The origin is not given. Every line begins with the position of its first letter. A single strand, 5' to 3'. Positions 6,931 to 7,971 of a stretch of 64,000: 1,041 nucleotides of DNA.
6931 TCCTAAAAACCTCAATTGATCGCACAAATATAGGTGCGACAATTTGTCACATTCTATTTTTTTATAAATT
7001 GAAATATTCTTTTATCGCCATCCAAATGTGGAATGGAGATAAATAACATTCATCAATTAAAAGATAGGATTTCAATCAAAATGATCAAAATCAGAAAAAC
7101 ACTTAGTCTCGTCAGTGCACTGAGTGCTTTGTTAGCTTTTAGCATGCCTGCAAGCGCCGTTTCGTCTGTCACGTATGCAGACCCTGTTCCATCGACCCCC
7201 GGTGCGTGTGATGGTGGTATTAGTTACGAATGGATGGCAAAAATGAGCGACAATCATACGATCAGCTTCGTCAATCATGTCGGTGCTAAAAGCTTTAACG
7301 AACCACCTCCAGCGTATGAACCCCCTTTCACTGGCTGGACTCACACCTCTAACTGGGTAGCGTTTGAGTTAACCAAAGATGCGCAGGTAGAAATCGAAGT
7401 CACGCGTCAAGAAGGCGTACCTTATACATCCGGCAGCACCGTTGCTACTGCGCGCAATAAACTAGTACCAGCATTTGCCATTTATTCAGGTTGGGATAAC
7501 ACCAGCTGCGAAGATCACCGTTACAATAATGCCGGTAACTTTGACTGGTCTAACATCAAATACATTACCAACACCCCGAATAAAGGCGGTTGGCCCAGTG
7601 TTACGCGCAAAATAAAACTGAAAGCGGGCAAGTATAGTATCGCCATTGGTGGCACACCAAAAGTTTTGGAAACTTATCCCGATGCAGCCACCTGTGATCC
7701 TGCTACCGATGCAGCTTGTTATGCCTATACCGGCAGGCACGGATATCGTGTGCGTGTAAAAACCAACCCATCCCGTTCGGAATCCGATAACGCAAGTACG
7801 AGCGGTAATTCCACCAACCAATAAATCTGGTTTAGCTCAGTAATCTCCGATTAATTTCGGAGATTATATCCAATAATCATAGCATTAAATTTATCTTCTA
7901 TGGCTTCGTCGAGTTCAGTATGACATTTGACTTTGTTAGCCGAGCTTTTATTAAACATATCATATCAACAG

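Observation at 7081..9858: CorA/MopE-CorB-like copper acquisition pair in a probable ammonia oxidiser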

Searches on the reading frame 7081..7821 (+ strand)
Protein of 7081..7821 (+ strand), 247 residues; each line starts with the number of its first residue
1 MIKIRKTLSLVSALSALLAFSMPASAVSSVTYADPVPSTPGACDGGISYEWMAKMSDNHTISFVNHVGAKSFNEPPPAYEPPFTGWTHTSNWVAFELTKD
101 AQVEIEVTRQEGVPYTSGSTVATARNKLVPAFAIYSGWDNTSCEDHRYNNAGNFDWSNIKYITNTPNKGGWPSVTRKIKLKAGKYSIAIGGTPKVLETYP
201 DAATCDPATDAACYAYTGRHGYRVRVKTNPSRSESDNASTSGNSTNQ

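Call 3: search_protein_families(library=pfam, proteins=[window:7081-7821:+], max_evalue=1)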
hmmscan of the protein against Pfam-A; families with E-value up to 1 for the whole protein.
window:7081-7821:+ (247 aa): 2 families
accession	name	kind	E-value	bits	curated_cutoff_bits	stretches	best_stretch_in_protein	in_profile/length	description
PF18252.6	Cu_bind_CorA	-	0.00037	20.6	27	1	61-109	18-62/184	Copper(I)-binding protein CorA-like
PF06882.17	DUF1263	-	0.12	12.8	27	1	105-138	22-54/57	Protein of unknown function (DUF1263)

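Call 4: search_protein_families(library=ncbifam, proteins=[window:7081-7821:+], max_evalue=1)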
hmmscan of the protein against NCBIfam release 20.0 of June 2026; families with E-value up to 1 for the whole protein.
window:7081-7821:+ (247 aa): 0 families

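Call 5: search_solved_structures(query=window:7081-7821:+, max_evalue=10, show_alignments=3)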
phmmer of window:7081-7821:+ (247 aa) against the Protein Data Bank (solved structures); distinct sequences matched with E-value up to 10: 0.

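Call 6: find_homologous_proteins(query=window:7081-7821:+, max_evalue=0.001)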
Query window:7081-7821:+ (247 aa): 102 proteins with E <= 0.001 among 485 candidates.
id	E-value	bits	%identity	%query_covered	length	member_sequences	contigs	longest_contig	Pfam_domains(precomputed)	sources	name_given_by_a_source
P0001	1.5e-164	563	100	100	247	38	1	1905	-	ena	-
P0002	1.1e-115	403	75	93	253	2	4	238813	-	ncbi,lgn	-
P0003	1.8e-115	403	75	93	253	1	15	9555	-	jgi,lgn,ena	-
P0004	8.5e-113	394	71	94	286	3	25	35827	-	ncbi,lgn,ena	ncbi:MAG: hypothetical protein WAU15_11075 [Nitrosomonas sp.]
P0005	9.9e-113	394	72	93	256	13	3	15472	-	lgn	-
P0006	6.3e-112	391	72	92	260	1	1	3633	-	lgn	-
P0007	1.2e-111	390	73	93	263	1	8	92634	-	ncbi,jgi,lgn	-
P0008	3.4e-89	317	62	91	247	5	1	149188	-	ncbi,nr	ncbi:MAG: hypothetical protein IPN42_11785 [Methylococcaceae bacterium]|nr:hypothetical protein [Met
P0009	2.6e-88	314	63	91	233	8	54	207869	-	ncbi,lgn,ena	-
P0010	2.7e-88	314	62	93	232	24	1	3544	-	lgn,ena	-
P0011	2.0e-86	308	61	94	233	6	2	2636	-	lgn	-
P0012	1.0e-85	305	59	92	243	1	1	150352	-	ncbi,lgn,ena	-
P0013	2.1e-85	304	63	89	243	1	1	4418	-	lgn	-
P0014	3.6e-84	300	61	87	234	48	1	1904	-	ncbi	-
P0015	6.6e-84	299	61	91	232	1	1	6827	-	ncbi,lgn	-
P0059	9.4e-56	207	47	92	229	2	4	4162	PF18252.7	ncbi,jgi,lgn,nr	ncbi:MAG: hypothetical protein FJ189_14495 [Gammaproteobacteria bacterium]|nr:hypothetical protein [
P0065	1.4e-50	190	44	92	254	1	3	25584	PF18252.7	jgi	jgi:hypothetical protein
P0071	1.4e-48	184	41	95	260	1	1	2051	PF18252.7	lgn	-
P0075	2.7e-45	173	47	83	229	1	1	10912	PF18252.7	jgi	jgi:hypothetical protein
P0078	1.2e-43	167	46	86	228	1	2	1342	PF18252.7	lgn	-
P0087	9.6e-34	135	40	82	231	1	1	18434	PF18252.7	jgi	-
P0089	1.8e-33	134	37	93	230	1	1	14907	PF18252.7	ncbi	-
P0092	1.7e-32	131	40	89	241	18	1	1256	PF18252.7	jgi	-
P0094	2.5e-31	127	38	89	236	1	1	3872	PF18252.7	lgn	-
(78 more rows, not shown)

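Call 8: search_solved_structures(query=A1, max_evalue=10, show_alignments=3)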
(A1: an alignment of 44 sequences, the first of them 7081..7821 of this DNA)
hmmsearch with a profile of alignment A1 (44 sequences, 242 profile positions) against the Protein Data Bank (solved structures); distinct sequences matched with E-value up to 10: 6.
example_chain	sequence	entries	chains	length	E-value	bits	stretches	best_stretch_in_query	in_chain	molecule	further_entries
4bz4_A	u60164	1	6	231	0.0007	22.1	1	34-107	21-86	COPPER-REPRESSIBLE POLYPEPTIDE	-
2vov_A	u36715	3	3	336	0.28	13.6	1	69-109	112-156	SURFACE-ASSOCIATED PROTEIN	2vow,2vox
4y07_A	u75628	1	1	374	0.34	13.3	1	133-194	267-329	NEDD4-like E3 ubiquitin-protein ligase WWP2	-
8ei5_A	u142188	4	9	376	0.35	13.3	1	133-194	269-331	NEDD4-like E3 ubiquitin-protein ligase WWP2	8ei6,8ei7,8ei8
5tj7_A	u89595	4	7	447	0.43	13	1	133-194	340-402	NEDD4-like E3 ubiquitin-protein ligase WWP2 | NEDD4-like E3 ubiquitin-protein ligase WWP2,NEDD4-like E3 ubiquitin-protein ligase WWP2 | Isoform 2 of NEDD4-like 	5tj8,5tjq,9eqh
6j1z_A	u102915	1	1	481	0.48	12.8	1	133-194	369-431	NEDD4-like E3 ubiquitin-protein ligase WWP2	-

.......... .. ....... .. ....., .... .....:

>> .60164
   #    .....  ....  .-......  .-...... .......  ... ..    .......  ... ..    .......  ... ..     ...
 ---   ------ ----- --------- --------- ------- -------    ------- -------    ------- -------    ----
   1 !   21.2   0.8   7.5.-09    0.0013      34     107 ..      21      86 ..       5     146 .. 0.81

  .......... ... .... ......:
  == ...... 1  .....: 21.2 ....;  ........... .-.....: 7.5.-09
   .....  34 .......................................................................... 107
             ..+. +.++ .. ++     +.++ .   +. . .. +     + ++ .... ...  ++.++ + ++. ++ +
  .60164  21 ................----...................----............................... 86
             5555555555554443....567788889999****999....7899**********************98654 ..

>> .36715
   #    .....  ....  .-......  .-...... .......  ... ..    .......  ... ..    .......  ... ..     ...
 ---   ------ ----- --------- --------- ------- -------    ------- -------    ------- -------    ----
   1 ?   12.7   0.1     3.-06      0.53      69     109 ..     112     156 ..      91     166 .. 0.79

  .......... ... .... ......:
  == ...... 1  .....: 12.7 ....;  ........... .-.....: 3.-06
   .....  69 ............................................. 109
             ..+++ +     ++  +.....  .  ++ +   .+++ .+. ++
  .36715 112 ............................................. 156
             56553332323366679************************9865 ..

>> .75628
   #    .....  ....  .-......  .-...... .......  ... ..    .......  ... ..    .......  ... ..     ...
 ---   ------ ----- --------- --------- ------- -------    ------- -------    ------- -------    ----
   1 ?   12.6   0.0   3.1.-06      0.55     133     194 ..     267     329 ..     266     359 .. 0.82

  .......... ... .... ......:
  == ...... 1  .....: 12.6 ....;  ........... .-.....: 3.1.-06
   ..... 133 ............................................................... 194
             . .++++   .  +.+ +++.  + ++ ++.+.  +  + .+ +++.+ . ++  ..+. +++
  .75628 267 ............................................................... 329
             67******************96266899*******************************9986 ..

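Call 15: find_related_loci(query=A1, collection=genome_contigs, flank=6000)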
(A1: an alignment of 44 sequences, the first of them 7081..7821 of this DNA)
Query A1 (247 aa) in genome_contigs; peptide patterns used: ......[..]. (x = any residue, [..] = any of these).
124 stretches matched a pattern; 116 encode a relative of the query (tblastn E <= 1e-3); the best 80 are kept; 80 distinct loci.
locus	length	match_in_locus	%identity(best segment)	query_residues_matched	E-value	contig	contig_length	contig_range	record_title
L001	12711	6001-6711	74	1-230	8e-119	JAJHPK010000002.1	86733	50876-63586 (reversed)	MAG: Nitrosomonas sp. isolate GW-Mt58 NODE_18_length_86733_cov_19.503060, whole genome shotgun sequence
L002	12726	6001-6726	62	3-228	1e-96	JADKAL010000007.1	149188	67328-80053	MAG: Methylococcaceae bacterium isolate Mari_18-Q3-R65-66_BAT3C.366 tig00007789-10-1489100, whole genome shotgun sequenc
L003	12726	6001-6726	59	1-228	3e-91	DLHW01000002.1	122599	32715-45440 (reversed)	MAG TPA_asm: Methylococcaceae bacterium UBA7658 UBA7658_contig_5483, whole genome shotgun sequence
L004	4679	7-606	65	28-228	2e-83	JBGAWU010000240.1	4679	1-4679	MAG: Methyloglobulus sp. isolate MAG_AAO_AS.71 AAOAS-71_NODE_240_length_4679_cov_3.116688, whole genome shotgun sequence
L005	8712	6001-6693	62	6-239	2e-81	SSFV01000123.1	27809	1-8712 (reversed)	MAG: Nitrosomonas sp. isolate Bin_38_1 c_000000039068, whole genome shotgun sequence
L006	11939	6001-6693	62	6-239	8e-81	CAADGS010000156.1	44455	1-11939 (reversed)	uncultured beta proteobacterium isolate AOB.fa.gz genome assembly, contig: k127_876612, whole genome shotgun sequence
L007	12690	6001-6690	61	7-228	8e-80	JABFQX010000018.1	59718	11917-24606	MAG: Methyloglobulus sp. isolate P-RSF-IL-05 seq_201, whole genome shotgun sequence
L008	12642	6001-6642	62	25-229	2e-78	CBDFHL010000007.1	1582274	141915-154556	MAG: Methyloglobulus sp. isolate 3a41a94e-4880-4ab6-9133-cb57dd0d4b1b genome assembly, contig: contig_7, whole genome sh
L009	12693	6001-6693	58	2-232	1e-77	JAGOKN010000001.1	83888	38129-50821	MAG: Nitrosomonas sp. isolate Go_SlAct_bin_519 Go_SlAct_734_length_83888_cov_15.688638, whole genome shotgun sequence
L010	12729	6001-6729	52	2-229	2e-75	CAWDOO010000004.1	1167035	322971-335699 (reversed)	MAG: uncultured Gammaproteobacteria bacterium isolate MFD04716.bin.2.80 genome assembly, contig: contig_20272, whole gen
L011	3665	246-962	53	2-230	4e-70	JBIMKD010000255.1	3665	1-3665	MAG: Chromatiales bacterium isolate Frasassi PCtopBin12 k141_3034274, whole genome shotgun sequence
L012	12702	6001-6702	52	7-230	9e-67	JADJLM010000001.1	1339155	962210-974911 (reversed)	MAG: Nitrosomonas sp. isolate EsbW_18-Q3-R4-48_BAT3C.13 tig00001517-10-13411030, whole genome shotgun sequence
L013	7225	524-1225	52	7-230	3e-66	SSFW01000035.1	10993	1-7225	MAG: Nitrosomonas sp. isolate Bin_15_1 c_000000102958, whole genome shotgun sequence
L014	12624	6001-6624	47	24-229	9e-54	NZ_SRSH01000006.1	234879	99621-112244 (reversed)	Methylotetracoccus oryzae strain C50C1 NODE_6_length_234879_cov_266.654859, whole genome shotgun sequence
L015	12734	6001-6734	61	2-229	2e-53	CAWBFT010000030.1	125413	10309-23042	MAG: uncultured Gammaproteobacteria bacterium isolate MFD04716.bin.2.275 genome assembly, contig: contig_42806, whole ge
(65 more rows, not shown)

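Call 16: predict_structure(alignment_id=A1)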
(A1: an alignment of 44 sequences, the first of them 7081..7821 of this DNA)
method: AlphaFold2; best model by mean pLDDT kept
length: 247 residues; sequences in the alignment: 44
mean_pLDDT: 85.1   pTM: 0.80
mean pLDDT of the five models: 85.1, 84.7, 83.4, 82.1, 81.8
residues with pLDDT >= 90: 151; 70-90: 50; 50-70: 31; < 50: 15
segments of 3 or more residues with pLDDT < 50: 1-3, 8-10, 16-22
pLDDT, mean of each block of 10 residues (from residue 1): 50 50 65 82 79 96 96 77 80 97 98 95 97 94 80 77 94 98 97 93 96 96 98 72 64
secondary structure, 60 per line:
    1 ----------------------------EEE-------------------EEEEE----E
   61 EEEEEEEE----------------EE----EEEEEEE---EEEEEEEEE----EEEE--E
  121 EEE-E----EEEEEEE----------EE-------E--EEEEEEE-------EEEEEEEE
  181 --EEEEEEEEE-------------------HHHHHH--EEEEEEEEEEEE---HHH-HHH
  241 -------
elements in order: E29-31 E51-55 E60-68 E91-97 E101-109 E114-117 E120-123 E130-136 E159-165 E173-180 E183-191 H211-216 E219-230

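Call 19: fold_search(model_id=the predicted structure, library=pdb)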
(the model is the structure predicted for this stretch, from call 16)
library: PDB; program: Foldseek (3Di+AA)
matches with E <= 10: 1141; with E <= 0.001: 49
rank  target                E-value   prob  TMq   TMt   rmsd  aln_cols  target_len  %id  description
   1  4bz4_D                7.0e-07  1.00  0.44  0.54   6.0       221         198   18  CorA is a surface-associated copper-binding protein important in Methylomicrobium album BG8 copper acquisition (released 2014-02-19)
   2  4bz4_A                1.3e-06  1.00  0.44  0.53   6.0       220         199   18  CorA is a surface-associated copper-binding protein important in Methylomicrobium album BG8 copper acquisition (released 2014-02-19)
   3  8u5d_B                2.0e-06  1.00  0.33  0.58   5.6       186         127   11  Crystal Structure of C-terminal domain of Clostridium perfringens Enterotoxin in Space Group P 41 21 2 (released 2023-12-20)
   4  4bz4_B                2.6e-06  1.00  0.42  0.50   8.3       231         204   18  CorA is a surface-associated copper-binding protein important in Methylomicrobium album BG8 copper acquisition (released 2014-02-19)
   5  8u5e_D                2.6e-06  1.00  0.31  0.55   7.4       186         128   12  Crystal Structure of C-terminal domain of Clostridium perfringens Enterotoxin in Space Group P 21 21 21 (released 2023-12-20)
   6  6ov3_B                2.7e-06  1.00  0.31  0.57   4.7       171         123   11  Crystal structure of human claudin-9 in complex with Clostridium perfringens entertoxin C-terminal domain in open form (released 2019-09-04)
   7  6ov2_B                3.2e-06  1.00  0.33  0.60   4.7       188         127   10  Crystal structure of human claudin-9 in complex with Clostridium perfringens entertoxin C-terminal domain in closed fo (released 2019-09-04)
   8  8u5b_B                3.6e-06  1.00  0.34  0.63   4.1       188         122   10  Cryo-EM structure of human claudin-4 complex with Clostridium perfringens enterotoxin C-terminal domain and sFab COP-1 (released 2023-09-27)
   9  8u5e_A                3.8e-06  1.00  0.32  0.60   5.6       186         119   11  Crystal Structure of C-terminal domain of Clostridium perfringens Enterotoxin in Space Group P 21 21 21 (released 2023-12-20)
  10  5b2g_D                4.0e-06  1.00  0.32  0.59   5.4       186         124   11  Crystal structure of human claudin-4 in complex with C-terminal fragment of Clostridium perfringens enterotoxin (released 2016-10-05)
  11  9j7x                  4.5e-06  1.00  0.31  0.59   5.1       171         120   13  Crystal structure of quintuple mutant C terminal fragment of Clostridium perfringens enterotoxin (C-CPEm19) (released 2025-06-18)
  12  7kp4_B                4.8e-06  1.00  0.32  0.56   4.3       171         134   12  Crystal structure of human claudin-4 in complex with Clostridium perfringens enterotoxin C-terminal domain (released 2020-12-09)
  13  9pzi_H                5.3e-06  1.00  0.31  0.57   6.0       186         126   12  Crystal Structure of synthetic antibody COP-2 in complex with the C-terminal domain of Clostridium perfringens enterot (released 2025-08-20)
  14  5b2g_F                6.3e-06  1.00  0.33  0.62   4.4       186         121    9  Crystal structure of human claudin-4 in complex with C-terminal fragment of Clostridium perfringens enterotoxin (released 2016-10-05)
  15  2quo                  7.1e-06  1.00  0.33  0.60   5.2       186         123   12  Crystal Structure of C terminal fragment of Clostridium perfringens enterotoxin (released 2007-10-30)
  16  2vov                  1.0e-05  1.00  0.45  0.39   8.5       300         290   13  An oxidized tryptophan facilitates copper-binding in Methylococcus capsulatus secreted protein MopE. The structure of wi (released 2008-03-18)
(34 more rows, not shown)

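Call 28: search_protein_representatives(alignment_id=A1)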
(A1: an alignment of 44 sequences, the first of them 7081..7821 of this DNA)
Query: 44 sequences, 242 profile positions. Proteins with E-value up to 0.001 (for the whole library): 227; up to 1e-10: 151; up to 1e-30: 99. The best 150 are listed.
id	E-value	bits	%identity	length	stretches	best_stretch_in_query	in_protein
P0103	8.1e-187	634.3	-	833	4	13-223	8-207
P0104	2.7e-167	570.3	-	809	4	17-230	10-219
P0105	8.4e-146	500.0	-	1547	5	22-196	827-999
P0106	4.8e-140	481.1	-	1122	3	27-223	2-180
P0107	7.5e-136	467.4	-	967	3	22-231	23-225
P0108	5.2e-135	464.6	-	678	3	20-230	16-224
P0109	4.5e-130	448.5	-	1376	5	25-194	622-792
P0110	3.5e-107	373.5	-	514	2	18-226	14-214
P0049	3.0e-96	337.7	-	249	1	4-223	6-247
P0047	3.6e-92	324.3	-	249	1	4-227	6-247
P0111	3.7e-91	321.0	-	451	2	14-233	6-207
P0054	2.1e-85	302.2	-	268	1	6-228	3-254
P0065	1.2e-82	293.2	-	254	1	4-229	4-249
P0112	5.7e-79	281.1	-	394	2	22-230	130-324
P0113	7.1e-77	274.3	-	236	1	27-224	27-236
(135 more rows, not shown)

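Call 38: search_protein_families(library=pfam, alignment_id=A1, max_evalue=0.01)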
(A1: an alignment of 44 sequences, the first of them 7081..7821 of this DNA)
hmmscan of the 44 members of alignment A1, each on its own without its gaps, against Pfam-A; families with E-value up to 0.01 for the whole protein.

A. member 1, window:7081-7821:+ (247 aa): 1 family
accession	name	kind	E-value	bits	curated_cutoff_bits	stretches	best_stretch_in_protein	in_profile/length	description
PF18252.6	Cu_bind_CorA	-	0.00037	20.6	27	1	61-109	18-62/184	Copper(I)-binding protein CorA-like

B. families by the number of members that match (of 44 scanned): 3 families
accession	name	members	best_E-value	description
PF18252.6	Cu_bind_CorA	36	3e-08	Copper(I)-binding protein CorA-like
PF07589.16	PEP-CTERM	5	7.3e-06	PEP-CTERM motif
PF05887.16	Trypan_PARP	1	0.0083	Procyclic acidic repetitive protein (PARP)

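Call 39: search_solved_structures(query=A2, max_evalue=1, show_alignments=2)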
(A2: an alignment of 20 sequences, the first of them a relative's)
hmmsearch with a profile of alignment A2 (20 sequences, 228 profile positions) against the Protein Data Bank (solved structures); distinct sequences matched with E-value up to 1: 9.
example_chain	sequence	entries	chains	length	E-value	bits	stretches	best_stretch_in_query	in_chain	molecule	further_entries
4bz4_A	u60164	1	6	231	1e-12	50.9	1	25-141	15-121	COPPER-REPRESSIBLE POLYPEPTIDE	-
2vov_A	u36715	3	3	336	0.012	18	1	65-104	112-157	SURFACE-ASSOCIATED PROTEIN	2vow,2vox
4y07_A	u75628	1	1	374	0.12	14.7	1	125-192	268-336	NEDD4-like E3 ubiquitin-protein ligase WWP2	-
8ei5_A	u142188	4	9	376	0.12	14.7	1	125-192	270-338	NEDD4-like E3 ubiquitin-protein ligase WWP2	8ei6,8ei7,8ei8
5tj7_A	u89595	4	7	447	0.15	14.4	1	125-192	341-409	NEDD4-like E3 ubiquitin-protein ligase WWP2 | NEDD4-like E3 ubiquitin-protein ligase WWP2,NEDD4-like E3 ubiquitin-protein ligase WWP2 | Isoform 2 of NEDD4-like 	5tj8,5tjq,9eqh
6j1z_A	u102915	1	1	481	0.17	14.3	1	125-192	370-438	NEDD4-like E3 ubiquitin-protein ligase WWP2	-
6r64_A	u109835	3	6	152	0.47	12.8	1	148-201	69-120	5-methylcytosine-specific restriction enzyme A | EcoKMcrA modification dependent restriction endonuclease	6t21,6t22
6qe7_A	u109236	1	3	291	0.5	12.7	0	133-173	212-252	Anti-sigma-I factor RsgI3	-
7ear_A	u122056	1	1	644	0.61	12.4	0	42-98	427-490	Crystaline entomocidal protoxin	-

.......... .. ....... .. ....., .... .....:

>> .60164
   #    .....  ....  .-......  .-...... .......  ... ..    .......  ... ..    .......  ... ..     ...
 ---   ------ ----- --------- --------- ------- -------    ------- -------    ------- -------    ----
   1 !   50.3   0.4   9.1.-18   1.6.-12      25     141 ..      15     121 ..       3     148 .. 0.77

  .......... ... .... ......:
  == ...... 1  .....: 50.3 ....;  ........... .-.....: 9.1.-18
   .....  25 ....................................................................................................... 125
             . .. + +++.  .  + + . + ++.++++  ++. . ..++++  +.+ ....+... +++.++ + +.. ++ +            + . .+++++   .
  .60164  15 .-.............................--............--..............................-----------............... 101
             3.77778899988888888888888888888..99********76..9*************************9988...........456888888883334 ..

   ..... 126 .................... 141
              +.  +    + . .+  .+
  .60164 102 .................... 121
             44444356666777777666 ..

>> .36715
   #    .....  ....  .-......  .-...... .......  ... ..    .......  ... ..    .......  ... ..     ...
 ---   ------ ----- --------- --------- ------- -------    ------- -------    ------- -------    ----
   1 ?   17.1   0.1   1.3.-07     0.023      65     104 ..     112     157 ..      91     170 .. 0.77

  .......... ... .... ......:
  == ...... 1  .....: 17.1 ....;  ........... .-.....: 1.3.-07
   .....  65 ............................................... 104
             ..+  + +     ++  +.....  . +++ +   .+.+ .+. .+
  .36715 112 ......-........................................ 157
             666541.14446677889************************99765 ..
